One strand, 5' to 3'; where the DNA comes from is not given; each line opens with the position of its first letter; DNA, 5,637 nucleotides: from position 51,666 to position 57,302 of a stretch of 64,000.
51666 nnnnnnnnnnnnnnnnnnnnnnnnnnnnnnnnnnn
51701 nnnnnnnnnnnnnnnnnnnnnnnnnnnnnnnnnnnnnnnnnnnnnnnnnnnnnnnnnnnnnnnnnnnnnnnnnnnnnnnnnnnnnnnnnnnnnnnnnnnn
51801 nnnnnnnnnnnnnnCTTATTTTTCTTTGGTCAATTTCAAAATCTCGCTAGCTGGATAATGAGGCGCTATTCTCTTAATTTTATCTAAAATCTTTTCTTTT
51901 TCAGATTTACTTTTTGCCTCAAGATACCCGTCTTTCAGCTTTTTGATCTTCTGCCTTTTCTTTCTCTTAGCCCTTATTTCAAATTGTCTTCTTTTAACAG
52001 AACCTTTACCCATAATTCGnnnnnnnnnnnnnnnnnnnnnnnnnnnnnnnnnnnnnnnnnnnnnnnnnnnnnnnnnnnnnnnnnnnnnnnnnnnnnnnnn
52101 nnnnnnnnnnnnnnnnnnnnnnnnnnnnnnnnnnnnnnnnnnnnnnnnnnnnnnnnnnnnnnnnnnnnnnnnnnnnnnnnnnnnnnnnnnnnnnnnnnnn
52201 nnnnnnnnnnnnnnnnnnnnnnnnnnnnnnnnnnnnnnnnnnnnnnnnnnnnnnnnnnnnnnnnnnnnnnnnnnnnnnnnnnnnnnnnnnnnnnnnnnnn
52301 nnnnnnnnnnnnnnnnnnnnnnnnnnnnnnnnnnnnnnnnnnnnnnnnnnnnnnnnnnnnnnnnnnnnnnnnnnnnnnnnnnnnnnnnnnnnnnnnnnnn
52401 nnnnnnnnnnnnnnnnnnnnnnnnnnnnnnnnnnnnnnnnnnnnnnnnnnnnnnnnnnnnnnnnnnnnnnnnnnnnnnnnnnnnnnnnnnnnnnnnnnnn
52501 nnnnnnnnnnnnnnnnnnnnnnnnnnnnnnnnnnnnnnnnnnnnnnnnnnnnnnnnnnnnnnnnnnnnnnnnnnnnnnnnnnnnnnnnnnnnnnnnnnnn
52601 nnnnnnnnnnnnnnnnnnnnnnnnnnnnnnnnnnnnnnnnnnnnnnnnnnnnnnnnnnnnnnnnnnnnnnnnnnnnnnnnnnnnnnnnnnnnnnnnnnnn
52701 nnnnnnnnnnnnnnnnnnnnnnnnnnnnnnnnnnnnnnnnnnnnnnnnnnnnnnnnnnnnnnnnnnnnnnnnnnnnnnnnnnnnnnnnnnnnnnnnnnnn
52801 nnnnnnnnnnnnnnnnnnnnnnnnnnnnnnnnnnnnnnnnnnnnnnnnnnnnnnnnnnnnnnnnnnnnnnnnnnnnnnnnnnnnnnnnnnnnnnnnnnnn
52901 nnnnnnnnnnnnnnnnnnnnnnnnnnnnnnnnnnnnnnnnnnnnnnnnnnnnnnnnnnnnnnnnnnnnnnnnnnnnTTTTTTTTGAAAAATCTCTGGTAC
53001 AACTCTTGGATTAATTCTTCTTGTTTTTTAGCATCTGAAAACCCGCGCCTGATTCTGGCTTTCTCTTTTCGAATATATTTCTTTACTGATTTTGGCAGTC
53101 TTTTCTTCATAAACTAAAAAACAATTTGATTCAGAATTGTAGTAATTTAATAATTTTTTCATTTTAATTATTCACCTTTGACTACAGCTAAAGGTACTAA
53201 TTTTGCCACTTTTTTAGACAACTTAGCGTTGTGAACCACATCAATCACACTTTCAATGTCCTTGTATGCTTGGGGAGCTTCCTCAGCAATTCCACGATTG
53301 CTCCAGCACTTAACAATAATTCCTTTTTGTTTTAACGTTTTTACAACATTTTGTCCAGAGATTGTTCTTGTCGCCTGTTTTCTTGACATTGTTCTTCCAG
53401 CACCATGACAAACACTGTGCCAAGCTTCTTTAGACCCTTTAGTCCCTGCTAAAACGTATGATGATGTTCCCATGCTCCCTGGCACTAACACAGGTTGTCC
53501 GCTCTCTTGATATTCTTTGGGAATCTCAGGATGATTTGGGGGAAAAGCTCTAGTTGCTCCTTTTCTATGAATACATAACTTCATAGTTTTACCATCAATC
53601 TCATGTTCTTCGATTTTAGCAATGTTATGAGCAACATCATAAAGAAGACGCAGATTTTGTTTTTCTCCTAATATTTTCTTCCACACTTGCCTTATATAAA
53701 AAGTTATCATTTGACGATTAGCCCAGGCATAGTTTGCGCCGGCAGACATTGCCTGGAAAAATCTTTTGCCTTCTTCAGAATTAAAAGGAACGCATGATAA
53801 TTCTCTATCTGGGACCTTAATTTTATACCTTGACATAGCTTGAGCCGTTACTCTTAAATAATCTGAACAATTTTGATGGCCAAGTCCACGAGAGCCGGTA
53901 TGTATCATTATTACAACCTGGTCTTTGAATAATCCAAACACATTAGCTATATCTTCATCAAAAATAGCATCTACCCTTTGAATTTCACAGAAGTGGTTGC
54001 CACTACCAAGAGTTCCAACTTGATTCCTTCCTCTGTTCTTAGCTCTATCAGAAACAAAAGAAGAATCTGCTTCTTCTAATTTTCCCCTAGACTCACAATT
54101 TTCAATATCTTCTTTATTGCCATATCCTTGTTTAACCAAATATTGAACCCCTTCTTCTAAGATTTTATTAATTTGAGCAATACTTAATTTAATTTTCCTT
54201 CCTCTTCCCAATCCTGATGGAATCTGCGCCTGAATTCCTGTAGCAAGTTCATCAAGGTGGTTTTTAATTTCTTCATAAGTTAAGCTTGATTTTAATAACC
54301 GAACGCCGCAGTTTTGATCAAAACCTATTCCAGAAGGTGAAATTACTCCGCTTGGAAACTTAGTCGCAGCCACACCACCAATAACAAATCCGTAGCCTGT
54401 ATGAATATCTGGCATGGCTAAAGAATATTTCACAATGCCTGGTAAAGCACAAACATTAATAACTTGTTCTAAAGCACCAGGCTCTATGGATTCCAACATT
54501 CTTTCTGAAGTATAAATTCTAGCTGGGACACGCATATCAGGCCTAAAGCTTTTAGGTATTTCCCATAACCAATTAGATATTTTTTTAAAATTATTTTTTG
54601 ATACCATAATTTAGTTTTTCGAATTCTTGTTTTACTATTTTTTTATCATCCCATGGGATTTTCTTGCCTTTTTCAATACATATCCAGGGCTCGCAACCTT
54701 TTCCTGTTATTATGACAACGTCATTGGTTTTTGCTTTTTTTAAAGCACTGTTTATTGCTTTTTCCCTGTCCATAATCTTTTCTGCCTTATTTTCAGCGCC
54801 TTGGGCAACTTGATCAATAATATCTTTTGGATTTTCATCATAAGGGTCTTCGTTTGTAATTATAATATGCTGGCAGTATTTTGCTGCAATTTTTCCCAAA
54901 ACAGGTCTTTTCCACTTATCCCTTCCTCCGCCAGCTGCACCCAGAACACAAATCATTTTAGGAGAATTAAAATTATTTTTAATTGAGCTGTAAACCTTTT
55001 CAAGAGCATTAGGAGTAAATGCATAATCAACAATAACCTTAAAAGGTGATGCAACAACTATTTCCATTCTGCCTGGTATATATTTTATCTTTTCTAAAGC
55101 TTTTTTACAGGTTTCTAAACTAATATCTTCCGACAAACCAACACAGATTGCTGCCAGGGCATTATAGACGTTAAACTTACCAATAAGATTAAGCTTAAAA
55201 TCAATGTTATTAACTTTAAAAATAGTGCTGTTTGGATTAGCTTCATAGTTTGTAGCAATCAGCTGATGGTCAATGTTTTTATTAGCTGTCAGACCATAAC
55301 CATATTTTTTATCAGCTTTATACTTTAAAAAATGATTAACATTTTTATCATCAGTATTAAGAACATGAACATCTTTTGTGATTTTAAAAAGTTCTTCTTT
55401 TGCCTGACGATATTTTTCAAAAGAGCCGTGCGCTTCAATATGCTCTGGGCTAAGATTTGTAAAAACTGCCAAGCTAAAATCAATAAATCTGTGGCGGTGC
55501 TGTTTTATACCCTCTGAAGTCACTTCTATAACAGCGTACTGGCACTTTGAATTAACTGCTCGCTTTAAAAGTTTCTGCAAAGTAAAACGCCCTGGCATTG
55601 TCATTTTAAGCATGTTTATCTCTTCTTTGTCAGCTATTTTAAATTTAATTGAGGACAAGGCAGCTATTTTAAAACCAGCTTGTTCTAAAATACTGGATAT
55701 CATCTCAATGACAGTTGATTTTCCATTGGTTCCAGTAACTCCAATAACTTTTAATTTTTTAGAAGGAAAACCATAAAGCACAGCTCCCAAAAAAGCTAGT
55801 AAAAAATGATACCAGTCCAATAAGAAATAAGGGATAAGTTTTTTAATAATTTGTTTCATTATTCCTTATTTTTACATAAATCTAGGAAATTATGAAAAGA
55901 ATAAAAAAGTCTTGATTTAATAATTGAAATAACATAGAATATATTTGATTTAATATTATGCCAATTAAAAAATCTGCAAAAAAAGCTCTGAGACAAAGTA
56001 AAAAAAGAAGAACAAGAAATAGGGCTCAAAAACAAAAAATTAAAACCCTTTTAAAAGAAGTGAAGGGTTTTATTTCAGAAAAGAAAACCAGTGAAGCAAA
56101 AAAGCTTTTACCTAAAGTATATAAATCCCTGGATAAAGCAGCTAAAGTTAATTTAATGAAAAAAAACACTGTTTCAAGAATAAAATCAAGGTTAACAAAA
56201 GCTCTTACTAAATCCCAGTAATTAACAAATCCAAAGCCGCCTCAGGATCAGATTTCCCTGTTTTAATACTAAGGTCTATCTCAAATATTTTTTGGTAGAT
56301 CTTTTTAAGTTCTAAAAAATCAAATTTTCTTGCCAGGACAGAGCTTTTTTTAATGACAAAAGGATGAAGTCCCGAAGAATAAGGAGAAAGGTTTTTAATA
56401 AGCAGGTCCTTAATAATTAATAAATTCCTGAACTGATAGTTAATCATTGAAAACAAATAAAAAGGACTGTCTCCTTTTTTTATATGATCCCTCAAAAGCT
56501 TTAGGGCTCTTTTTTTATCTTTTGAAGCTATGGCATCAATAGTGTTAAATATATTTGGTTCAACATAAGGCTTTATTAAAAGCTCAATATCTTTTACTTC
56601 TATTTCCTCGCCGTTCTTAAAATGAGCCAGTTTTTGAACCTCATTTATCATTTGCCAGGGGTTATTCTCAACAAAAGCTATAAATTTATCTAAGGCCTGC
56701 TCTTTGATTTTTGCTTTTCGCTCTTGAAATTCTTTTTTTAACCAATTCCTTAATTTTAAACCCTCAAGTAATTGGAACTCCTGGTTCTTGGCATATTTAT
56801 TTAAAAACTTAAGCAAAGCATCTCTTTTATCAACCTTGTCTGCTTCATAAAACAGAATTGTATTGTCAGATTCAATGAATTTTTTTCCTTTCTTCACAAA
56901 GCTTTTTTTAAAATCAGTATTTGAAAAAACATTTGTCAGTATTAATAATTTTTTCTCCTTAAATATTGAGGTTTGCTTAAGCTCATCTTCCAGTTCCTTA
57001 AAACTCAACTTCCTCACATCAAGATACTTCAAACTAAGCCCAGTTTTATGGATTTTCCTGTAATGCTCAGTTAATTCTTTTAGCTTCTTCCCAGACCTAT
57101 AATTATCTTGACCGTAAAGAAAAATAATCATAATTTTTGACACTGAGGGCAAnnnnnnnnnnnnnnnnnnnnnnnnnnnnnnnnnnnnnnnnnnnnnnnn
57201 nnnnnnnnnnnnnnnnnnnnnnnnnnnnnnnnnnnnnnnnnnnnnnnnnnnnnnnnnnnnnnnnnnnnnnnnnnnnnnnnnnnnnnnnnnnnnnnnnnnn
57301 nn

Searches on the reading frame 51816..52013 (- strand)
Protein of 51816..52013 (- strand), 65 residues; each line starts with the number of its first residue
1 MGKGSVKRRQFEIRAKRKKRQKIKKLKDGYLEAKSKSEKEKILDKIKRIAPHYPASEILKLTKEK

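Call 3: search_protein_families(library=pfam, proteins=[window:51816-52013:-], max_evalue=0.01)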
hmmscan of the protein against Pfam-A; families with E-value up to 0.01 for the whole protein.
window:51816-52013:- (65 aa): 1 family
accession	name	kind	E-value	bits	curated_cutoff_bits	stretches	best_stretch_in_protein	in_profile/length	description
PF20607.3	DUF6800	-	1.5e-08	35.1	25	1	9-51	2-43/43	Family of unknown function (DUF6800)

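Call 4: search_protein_families(library=ncbifam, proteins=[window:51816-52013:-], max_evalue=0.01)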
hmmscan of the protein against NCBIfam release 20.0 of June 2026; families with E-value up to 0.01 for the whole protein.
window:51816-52013:- (65 aa): 0 families

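Call 64: find_related_loci(query=A4, collection=metagenome_contigs, flank=3000)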
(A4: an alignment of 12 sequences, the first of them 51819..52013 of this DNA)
Query A4 (65 aa) in metagenome_contigs; peptide patterns used: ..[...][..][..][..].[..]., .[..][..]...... (x = any residue, [..] = any of these).
600 stretches matched a pattern (row limit reached: there are more); 11 encode a relative of the query (tblastn E <= 1e-3); 11 distinct loci.
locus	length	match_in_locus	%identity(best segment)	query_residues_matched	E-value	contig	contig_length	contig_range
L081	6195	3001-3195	80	1-65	4e-21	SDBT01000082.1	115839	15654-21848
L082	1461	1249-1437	57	1-63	6e-19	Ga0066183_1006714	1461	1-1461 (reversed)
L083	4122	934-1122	68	1-63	6e-17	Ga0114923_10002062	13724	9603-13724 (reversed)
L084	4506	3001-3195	63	1-65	1e-14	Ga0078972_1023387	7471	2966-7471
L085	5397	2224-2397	59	1-58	3e-13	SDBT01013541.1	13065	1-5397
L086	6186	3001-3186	61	1-62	3e-13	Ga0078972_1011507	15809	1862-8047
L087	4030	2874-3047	57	2-59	1e-8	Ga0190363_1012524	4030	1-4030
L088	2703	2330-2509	63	2-61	3e-8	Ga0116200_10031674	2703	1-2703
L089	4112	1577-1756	65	2-61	3e-8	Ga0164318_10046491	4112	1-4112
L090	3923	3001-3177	58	2-60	4e-8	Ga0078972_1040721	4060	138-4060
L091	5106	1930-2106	68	1-59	1e-5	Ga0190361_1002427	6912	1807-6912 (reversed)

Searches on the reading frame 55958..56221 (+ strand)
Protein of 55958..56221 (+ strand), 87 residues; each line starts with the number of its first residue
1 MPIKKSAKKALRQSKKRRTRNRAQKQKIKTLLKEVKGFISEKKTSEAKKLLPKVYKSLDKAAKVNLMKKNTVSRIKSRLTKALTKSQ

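Call 56: search_protein_families(library=pfam, proteins=[window:55958-56221:+], max_evalue=0.0001)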
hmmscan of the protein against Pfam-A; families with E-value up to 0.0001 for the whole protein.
window:55958-56221:+ (87 aa): 1 family
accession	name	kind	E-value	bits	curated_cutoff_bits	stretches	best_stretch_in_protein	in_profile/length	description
PF01649.23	Ribosomal_S20p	-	1.5e-20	74.1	29.5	1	4-83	3-82/83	Ribosomal protein S20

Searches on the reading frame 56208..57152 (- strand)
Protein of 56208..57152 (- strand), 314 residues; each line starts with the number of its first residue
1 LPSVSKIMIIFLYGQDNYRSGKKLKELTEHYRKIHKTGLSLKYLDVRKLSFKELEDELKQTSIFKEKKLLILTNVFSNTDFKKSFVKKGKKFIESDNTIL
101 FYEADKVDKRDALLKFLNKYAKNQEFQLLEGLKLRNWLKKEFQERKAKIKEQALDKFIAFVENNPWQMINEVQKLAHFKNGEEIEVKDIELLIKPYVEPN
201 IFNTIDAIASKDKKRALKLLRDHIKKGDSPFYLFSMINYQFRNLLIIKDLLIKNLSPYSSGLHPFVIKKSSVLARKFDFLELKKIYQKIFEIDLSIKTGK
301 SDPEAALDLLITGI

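Call 51: search_protein_families(library=pfam, proteins=[window:56208-57152:-], max_evalue=0.0001)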
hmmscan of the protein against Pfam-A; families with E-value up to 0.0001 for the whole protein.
window:56208-57152:- (314 aa): 1 family
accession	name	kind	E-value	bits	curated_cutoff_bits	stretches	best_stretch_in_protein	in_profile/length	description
PF21694.2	DNA_pol3_delta_C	-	7.3e-23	81.3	27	1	199-312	2-119/121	DNA polymerase III delta subunit, C-terminal domain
